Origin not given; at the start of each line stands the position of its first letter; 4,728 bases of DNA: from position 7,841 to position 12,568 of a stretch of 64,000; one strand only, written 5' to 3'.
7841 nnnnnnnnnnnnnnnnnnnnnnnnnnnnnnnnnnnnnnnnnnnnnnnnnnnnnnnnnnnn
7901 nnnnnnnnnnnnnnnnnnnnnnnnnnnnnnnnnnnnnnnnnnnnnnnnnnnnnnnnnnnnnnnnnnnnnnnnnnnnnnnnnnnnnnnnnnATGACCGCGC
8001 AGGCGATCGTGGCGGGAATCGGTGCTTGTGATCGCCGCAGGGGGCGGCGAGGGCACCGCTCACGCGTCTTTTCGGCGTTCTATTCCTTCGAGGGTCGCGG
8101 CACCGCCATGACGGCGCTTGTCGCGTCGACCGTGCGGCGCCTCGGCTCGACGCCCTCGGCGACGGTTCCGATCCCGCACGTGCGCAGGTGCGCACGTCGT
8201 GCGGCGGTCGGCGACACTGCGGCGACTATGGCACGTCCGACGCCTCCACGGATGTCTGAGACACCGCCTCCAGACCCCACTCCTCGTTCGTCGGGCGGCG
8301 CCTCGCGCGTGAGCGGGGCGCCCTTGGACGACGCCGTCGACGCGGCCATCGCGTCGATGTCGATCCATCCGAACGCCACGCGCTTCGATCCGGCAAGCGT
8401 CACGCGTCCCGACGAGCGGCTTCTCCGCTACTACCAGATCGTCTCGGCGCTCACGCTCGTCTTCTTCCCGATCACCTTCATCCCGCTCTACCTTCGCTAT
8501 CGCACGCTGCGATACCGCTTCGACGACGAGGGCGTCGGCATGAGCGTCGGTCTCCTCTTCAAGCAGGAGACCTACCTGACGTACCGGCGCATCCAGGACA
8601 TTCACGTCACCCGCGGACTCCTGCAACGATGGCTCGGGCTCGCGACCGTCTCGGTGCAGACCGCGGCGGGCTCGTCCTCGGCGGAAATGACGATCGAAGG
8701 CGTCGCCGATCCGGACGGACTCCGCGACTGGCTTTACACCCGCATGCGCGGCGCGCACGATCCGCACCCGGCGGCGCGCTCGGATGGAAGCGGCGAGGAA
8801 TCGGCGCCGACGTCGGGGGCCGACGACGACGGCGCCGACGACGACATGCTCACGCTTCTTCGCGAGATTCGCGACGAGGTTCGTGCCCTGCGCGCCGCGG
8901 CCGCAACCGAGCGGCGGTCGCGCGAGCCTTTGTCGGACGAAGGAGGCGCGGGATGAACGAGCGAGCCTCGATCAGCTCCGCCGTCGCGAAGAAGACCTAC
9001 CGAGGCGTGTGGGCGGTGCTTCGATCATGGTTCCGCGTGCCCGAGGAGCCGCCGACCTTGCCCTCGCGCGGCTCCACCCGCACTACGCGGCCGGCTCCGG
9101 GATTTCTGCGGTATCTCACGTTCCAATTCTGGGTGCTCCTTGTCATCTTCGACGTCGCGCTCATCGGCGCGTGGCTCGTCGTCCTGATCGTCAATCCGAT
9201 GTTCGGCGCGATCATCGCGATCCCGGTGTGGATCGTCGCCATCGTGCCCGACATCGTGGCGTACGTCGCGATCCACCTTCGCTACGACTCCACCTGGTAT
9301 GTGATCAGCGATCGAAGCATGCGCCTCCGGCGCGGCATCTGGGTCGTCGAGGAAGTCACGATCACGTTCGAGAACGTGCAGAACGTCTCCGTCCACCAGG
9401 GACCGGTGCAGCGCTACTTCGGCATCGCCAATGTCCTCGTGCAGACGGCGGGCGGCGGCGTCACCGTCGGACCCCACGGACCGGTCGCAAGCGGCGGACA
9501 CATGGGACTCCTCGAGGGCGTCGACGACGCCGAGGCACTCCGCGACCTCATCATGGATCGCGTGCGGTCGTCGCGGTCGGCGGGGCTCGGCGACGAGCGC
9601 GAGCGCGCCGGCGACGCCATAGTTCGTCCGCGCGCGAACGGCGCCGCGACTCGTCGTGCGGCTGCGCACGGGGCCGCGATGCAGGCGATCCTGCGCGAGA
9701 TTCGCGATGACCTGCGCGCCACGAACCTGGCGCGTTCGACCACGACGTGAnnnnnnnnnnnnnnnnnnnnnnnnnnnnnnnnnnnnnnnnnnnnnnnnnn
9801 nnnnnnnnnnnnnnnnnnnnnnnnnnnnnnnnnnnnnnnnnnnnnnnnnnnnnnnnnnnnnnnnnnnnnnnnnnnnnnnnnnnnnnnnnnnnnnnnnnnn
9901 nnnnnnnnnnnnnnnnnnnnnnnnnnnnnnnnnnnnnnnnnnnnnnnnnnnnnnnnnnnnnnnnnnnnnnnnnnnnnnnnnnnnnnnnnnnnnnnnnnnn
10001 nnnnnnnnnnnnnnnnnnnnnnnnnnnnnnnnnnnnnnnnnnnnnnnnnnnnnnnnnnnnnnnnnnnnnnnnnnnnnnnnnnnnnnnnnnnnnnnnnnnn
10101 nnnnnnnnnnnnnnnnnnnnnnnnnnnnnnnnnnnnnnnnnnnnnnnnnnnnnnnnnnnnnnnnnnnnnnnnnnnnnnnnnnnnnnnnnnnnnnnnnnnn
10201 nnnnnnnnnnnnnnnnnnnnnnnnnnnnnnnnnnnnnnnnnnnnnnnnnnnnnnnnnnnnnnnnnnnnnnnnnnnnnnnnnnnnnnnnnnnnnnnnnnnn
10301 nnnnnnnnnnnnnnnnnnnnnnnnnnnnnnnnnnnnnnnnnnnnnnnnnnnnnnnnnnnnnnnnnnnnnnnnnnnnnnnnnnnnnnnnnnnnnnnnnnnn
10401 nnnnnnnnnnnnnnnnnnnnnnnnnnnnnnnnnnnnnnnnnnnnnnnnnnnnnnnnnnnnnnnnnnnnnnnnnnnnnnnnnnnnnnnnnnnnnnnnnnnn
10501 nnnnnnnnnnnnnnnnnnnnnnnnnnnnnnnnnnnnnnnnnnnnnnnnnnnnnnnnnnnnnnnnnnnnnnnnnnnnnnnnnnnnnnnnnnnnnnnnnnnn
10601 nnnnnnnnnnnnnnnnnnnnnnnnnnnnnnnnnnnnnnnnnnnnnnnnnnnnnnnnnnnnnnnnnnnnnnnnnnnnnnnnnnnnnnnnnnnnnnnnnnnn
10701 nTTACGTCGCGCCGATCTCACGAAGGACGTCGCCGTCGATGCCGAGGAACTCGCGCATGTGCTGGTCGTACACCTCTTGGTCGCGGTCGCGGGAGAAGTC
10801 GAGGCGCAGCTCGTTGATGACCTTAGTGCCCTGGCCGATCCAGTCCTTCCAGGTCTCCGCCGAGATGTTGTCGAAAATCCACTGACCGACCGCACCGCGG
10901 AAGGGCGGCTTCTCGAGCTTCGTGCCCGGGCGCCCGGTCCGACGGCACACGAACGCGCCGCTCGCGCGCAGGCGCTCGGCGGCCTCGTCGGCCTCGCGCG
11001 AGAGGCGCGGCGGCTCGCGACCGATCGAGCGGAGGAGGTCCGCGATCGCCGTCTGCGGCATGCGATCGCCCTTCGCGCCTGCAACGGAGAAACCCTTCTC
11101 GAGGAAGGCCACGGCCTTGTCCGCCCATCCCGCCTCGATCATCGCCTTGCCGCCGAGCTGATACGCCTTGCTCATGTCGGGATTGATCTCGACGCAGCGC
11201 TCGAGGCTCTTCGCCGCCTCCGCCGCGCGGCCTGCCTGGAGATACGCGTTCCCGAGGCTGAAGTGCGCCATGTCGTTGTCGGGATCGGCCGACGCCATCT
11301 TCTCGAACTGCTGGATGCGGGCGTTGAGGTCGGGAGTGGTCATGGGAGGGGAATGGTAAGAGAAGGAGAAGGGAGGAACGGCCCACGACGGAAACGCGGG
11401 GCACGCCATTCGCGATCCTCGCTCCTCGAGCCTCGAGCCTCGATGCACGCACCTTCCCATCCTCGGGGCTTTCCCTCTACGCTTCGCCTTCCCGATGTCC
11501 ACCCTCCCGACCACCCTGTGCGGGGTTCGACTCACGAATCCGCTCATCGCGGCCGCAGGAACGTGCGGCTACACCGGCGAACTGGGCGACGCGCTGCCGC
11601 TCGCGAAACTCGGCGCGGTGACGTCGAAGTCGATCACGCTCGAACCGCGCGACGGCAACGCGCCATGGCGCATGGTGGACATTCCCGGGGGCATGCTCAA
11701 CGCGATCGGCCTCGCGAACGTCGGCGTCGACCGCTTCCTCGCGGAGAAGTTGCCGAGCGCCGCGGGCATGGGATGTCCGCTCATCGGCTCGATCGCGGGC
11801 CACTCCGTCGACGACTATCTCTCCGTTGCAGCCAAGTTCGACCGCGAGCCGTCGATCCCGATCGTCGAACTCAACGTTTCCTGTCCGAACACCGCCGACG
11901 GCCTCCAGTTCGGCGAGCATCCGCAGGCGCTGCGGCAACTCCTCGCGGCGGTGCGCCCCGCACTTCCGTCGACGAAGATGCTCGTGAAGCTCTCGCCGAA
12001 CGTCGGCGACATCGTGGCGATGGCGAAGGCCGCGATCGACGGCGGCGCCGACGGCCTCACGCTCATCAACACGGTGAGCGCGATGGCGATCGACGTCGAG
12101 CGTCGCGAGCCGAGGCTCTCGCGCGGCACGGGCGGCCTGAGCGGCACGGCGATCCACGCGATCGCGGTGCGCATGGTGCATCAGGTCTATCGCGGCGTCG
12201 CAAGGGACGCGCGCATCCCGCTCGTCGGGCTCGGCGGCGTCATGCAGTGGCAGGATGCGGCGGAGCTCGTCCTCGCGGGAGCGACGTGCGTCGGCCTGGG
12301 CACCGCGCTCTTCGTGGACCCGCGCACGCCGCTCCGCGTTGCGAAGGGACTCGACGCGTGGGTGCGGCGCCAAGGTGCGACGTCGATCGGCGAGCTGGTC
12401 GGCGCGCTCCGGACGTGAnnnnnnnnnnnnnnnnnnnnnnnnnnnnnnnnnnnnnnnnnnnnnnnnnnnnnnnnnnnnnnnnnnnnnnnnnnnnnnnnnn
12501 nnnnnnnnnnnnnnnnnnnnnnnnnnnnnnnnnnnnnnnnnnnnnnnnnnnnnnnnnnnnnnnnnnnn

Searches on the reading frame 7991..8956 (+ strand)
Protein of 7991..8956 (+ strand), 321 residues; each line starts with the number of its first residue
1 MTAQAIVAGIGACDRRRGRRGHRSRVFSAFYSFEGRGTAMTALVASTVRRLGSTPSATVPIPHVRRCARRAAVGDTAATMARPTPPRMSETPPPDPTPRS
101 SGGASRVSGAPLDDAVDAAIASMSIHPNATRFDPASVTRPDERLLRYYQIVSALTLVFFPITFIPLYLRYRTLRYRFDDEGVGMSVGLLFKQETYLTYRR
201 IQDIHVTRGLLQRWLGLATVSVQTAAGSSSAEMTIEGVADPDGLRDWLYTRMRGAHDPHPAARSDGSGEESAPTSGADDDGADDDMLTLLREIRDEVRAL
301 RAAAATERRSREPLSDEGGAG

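Call 23: find_encoding_contigs(protein=window:7991-8956:+, flank=10000, max_places=10)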
Protein window:7991-8956:+ (321 aa): no gene with exactly this product is on record in the collection.

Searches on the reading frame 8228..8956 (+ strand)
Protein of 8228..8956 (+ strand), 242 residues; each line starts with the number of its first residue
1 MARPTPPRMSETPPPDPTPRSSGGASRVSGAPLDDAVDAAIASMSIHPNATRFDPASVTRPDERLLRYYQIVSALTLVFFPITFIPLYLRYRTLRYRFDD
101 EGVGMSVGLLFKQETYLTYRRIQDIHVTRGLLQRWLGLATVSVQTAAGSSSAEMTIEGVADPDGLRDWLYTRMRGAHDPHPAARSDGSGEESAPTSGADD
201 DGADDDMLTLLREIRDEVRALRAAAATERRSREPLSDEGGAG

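Call 13: search_protein_families(library=pfam, proteins=[window:8228-8956:+], max_evalue=0.001)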
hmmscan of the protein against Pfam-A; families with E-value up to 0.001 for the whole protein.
window:8228-8956:+ (242 aa): 2 families
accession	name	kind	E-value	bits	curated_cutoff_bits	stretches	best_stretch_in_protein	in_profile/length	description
PF03703.20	bPH_2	-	3.7e-17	62.8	22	1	91-169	1-78/78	Bacterial PH domain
PF24649.1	DUF7642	-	0.00019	21.8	27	1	111-173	31-95/100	Domain of unknown function (DUF7642)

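Call 20: find_encoding_contigs(protein=window:8228-8956:+, flank=10000, max_places=10)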
Protein window:8228-8956:+ (242 aa): no gene with exactly this product is on record in the collection.

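Call 44: find_homologous_proteins(query=window:8228-8956:+, max_evalue=0.00001)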
Query window:8228-8956:+ (242 aa): 2977 proteins with E <= 0.00001 among 8000 candidates; the best 120 are listed.
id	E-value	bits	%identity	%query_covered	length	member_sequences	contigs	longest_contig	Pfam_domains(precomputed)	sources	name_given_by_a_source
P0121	3.0e-135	467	100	89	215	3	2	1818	PF03703.21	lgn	-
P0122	2.1e-95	337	71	96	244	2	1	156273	PF03703.21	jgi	jgi:membrane protein YdbS with pleckstrin-like domain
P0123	8.6e-75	269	72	73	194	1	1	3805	PF03703.21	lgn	-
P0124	2.1e-72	262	66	82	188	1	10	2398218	PF03703.21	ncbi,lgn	ncbi:MAG: PH domain-containing protein [Phycisphaerales bacterium]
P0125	9.7e-71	256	66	76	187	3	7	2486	PF03703.21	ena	-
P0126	3.6e-69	251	65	73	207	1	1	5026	PF03703.21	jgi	jgi:uncharacterized membrane protein YdbT with pleckstrin-like domain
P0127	2.4e-68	248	67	74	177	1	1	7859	PF03703.21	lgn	-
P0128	2.8e-68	248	59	89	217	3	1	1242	PF03703.21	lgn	-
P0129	7.8e-68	247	69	72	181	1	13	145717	PF03703.21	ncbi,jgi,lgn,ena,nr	ncbi:MAG: PH domain-containing protein [Phycisphaerae bacterium]|nr:PH domain-containing protein [Ph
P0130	8.7e-68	246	64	76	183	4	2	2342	PF03703.21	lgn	-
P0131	1.1e-66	243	55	93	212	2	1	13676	PF03703.21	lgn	-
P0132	1.2e-66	243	66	72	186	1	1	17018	PF03703.21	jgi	jgi:uncharacterized protein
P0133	1.9e-66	242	65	74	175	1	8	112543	PF03703.21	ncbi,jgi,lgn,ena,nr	ncbi:MAG: PH domain-containing protein [Phycisphaerae bacterium]|nr:PH domain-containing protein [Ph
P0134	6.3e-66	240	63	72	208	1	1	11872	PF03703.21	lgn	-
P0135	6.4e-66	240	78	53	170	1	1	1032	PF03703.21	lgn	-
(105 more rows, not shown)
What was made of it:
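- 8228..8956 (+): Downstream gene 1, bPH_2 (YdbS-like membrane protein). calls 13, 44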

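Call 45: find_encoding_contigs(protein=P0121, flank=10000, max_places=6)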
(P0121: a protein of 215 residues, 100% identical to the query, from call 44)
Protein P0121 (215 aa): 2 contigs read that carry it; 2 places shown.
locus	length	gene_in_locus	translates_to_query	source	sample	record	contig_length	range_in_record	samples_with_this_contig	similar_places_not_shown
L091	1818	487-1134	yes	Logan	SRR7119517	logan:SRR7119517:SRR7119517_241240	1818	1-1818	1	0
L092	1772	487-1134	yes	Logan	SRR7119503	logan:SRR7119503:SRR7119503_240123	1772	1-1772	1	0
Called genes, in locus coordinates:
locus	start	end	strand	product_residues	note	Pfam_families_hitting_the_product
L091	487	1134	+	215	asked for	PF03703:bPH_2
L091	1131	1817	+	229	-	?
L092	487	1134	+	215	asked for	PF03703:bPH_2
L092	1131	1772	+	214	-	?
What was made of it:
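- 8953..9750 (+): Downstream gene 2, bPH_2 (YdbT-like). calls 13, 45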

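Call 46: find_encoding_contigs(protein=P0122, flank=10000, max_places=3)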
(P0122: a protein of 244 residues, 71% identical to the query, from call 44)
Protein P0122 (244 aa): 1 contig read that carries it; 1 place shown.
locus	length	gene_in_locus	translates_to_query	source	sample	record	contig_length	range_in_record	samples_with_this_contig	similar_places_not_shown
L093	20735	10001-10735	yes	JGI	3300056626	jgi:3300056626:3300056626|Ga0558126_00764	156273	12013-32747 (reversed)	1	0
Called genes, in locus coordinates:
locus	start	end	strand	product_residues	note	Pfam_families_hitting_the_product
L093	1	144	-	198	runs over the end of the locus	-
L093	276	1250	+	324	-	PF01497:Peripla_BP_2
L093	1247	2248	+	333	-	PF01032:FecCD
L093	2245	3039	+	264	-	PF00005:ABC_tran, PF13304:AAA_21 (faint)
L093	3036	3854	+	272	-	-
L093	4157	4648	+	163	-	PF00364:Biotin_lipoyl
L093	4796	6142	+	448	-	PF00289:Biotin_carb_N, PF02222:ATP-grasp, PF02786:CPSase_L_D2, PF08443:RimK (weak), PF07478:Dala_Dala_lig_C, PF02785:Biotin_carb_C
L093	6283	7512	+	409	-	PF00291:PALP, PF01842:ACT (faint)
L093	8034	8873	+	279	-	-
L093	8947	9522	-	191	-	PF01243:PNPOx_N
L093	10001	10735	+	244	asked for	PF03703:bPH_2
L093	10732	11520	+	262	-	PF03703:bPH_2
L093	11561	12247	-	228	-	-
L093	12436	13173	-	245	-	PF13181:TPR_8 (faint), PF13431:TPR_17 (faint), PF13432:TPR_16 (weak), PF14559:TPR_19 (weak), PF00515:TPR_1 (weak), PF07719:TPR_2 (weak), PF04362:Iron_traffic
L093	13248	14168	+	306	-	PF01180:DHO_dh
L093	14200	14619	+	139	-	PF06262:Zincin_1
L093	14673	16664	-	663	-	PF00999:Na_H_Exchanger, PF02254:TrkA_N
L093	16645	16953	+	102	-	-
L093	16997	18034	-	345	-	PF01380:SIS, PF00571:CBS (weak)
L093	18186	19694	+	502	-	-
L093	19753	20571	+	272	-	PF02616:SMC_ScpA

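Call 47: find_encoding_contigs(protein=P0124, flank=10000, max_places=3)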
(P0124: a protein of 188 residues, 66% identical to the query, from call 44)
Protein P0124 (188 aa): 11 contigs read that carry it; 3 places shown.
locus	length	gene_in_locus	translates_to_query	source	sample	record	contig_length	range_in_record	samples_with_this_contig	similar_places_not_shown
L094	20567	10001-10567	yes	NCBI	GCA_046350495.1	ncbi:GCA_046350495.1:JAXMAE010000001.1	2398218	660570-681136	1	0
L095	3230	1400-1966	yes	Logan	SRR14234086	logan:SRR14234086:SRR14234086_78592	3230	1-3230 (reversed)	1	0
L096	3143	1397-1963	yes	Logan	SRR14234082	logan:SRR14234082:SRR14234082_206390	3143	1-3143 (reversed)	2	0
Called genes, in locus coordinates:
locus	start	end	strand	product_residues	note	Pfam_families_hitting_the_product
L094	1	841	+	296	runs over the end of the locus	-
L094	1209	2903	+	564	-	-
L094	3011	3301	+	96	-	PF00166:Cpn10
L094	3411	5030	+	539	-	PF00118:Cpn60_TCP1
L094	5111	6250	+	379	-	PF00226:DnaJ, PF01556:DnaJ_C, PF27659:CHP02642 (faint), PF25436:BSD2_CRD (weak), PF00684:DnaJ_CXXCXGXG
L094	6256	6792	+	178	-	PF01025:GrpE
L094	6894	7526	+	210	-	PF09723:Zn_ribbon_8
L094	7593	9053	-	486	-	PF00884:Sulfatase, PF16347:SGSH_C (weak)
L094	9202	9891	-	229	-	PF03162:Y_phosphatase2, PF22784:PTP-SAK (weak), PF00782:DSPc (weak), PF22785:Tc-R-P (faint)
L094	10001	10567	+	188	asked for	PF03703:bPH_2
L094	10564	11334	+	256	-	PF03703:bPH_2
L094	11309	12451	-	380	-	PF00005:ABC_tran, PF02463:SMC_N (weak), PF13304:AAA_21 (weak), PF08352:oligo_HPY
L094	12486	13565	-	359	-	PF00528:BPD_transp_1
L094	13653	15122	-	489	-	-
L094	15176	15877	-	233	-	-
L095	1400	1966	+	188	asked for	PF03703:bPH_2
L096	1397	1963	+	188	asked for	PF03703:bPH_2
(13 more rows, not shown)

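Call 54: find_encoding_contigs(protein=P0123, flank=10000, max_places=3)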
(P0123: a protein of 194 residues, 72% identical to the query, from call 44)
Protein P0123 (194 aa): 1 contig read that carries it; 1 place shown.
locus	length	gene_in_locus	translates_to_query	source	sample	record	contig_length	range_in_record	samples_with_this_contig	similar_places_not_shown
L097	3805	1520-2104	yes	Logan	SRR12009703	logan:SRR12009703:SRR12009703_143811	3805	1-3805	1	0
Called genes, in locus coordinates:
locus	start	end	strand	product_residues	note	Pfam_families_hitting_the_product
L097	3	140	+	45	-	?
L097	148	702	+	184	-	PF09723:Zn_ribbon_8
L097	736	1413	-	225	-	PF03162:Y_phosphatase2, PF13350:Y_phosphatase3 (faint), PF22741:PTP-NADK, PF22784:PTP-SAK (weak), PF00782:DSPc, PF22785:Tc-R-P (weak)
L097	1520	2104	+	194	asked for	PF03703:bPH_2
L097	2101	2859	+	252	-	PF03703:bPH_2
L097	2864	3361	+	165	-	PF00903:Glyoxalase, PF13669:Glyoxalase_4 (faint), PF18029:Glyoxalase_6 (weak)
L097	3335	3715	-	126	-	-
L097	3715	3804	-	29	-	?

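Call 55: find_encoding_contigs(protein=P0129, flank=10000, max_places=3)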
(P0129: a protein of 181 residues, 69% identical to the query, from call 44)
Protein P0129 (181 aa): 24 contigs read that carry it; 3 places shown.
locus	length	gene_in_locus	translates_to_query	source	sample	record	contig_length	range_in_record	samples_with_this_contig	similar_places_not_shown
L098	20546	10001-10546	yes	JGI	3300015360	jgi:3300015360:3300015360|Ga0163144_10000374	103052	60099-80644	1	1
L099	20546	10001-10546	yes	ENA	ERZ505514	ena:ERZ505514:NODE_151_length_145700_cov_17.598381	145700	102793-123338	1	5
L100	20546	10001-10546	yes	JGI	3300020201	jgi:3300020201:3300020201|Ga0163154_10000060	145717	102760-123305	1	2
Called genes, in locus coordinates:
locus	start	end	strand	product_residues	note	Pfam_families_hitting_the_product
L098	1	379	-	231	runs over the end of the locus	-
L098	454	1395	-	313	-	PF20030:bpMoxR (weak), PF00004:AAA (weak), PF07726:AAA_3, PF07728:AAA_5, PF17863:AAA_lid_2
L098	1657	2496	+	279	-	-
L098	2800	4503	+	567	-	-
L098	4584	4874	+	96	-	PF00166:Cpn10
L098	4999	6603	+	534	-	PF00118:Cpn60_TCP1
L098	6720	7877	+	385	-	PF00226:DnaJ, PF01556:DnaJ_C, PF00684:DnaJ_CXXCXGXG, PF25436:BSD2_CRD (weak)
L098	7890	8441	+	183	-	PF01025:GrpE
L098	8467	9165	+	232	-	-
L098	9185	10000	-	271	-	PF03162:Y_phosphatase2 (weak), PF22741:PTP-NADK (weak), PF22784:PTP-SAK (weak), PF00782:DSPc, PF22785:Tc-R-P (weak)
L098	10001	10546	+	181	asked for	PF03703:bPH_2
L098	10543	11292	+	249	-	PF03703:bPH_2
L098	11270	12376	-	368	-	PF00005:ABC_tran, PF13304:AAA_21 (weak), PF08352:oligo_HPY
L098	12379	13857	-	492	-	PF12911:OppC_N (weak), PF00528:BPD_transp_1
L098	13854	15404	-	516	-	PF00528:BPD_transp_1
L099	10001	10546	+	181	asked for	PF03703:bPH_2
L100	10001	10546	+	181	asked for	PF03703:bPH_2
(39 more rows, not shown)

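Call 56: find_encoding_contigs(protein=P0135, flank=10000, max_places=5)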
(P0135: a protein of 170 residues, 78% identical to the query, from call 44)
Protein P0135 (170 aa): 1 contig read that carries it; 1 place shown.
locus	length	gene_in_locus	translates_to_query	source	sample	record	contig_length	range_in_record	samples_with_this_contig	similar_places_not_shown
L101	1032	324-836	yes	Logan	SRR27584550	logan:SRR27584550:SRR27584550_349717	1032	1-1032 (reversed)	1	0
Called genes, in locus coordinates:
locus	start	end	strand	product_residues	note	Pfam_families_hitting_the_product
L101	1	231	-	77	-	?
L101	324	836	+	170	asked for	PF03703:bPH_2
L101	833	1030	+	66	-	?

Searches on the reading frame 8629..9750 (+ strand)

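Call 13: search_protein_families(library=pfam, proteins=[window:8629-9750:+], max_evalue=0.001)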
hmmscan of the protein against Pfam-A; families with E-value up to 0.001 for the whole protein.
window:8629-9750:+ (373 aa): 1 family
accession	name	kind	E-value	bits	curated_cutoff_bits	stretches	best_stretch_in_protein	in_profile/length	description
PF03703.20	bPH_2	-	8.5e-16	58.4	22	1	220-278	2-60/78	Bacterial PH domain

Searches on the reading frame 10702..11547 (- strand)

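Call 13: search_protein_families(library=pfam, proteins=[window:10702-11547:-], max_evalue=0.001)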
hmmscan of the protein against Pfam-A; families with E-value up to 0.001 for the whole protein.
window:10702-11547:- (281 aa): 11 families
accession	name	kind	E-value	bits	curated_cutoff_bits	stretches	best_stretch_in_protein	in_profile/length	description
PF04362.19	Iron_traffic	-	7.6e-16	58.1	27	1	200-271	6-77/88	Bacterial Fe(2+) trafficking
PF14559.12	TPR_19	-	6.9e-11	42.7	25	2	78-129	11-61/68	Tetratricopeptide repeat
PF13181.12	TPR_8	-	4.9e-08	33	25.7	1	94-124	3-33/34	Tetratricopeptide repeat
PF07719.23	TPR_2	-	3.7e-07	30.2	27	1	94-124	3-33/34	Tetratricopeptide repeat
PF13431.12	TPR_17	-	5.5e-07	29.8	24.4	0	81-111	2-32/34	Tetratricopeptide repeat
PF00515.34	TPR_1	-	6.1e-06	26.3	27.8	1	94-124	3-33/34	Tetratricopeptide repeat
PF13432.12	TPR_16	-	1e-05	26.3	32.7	1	80-124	19-63/65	Tetratricopeptide repeat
PF13428.12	TPR_14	-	1.9e-05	25.3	23.5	1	94-131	3-40/44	Tetratricopeptide repeat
PF14561.12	TPR_20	-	0.00011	22.9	25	1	76-124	6-54/90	Tetratricopeptide repeat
PF13414.12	TPR_11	-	0.00015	21.8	26.8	0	88-106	24-42/42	TPR repeat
PF12895.13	ANAPC3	-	0.00051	20.7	27.2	1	81-151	12-81/82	Anaphase-promoting complex, cyclosome, subunit 3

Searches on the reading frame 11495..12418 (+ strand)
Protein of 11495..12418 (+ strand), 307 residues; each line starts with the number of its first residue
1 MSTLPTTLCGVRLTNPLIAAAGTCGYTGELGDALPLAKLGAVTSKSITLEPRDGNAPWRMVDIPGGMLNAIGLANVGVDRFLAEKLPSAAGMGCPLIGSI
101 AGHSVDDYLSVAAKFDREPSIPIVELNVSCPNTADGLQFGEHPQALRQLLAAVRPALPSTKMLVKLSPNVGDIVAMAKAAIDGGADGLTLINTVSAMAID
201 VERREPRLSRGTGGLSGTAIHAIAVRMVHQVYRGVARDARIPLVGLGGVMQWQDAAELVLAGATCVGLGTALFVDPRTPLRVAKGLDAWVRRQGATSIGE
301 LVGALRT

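Call 13: search_protein_families(library=pfam, proteins=[window:11495-12418:+], max_evalue=0.001)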
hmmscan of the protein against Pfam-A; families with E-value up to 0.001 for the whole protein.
window:11495-12418:+ (307 aa): 1 family
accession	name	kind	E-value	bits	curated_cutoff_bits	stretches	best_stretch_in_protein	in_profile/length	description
PF01180.27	DHO_dh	-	3.1e-68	230.5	27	1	4-287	2-288/291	Dihydroorotate dehydrogenase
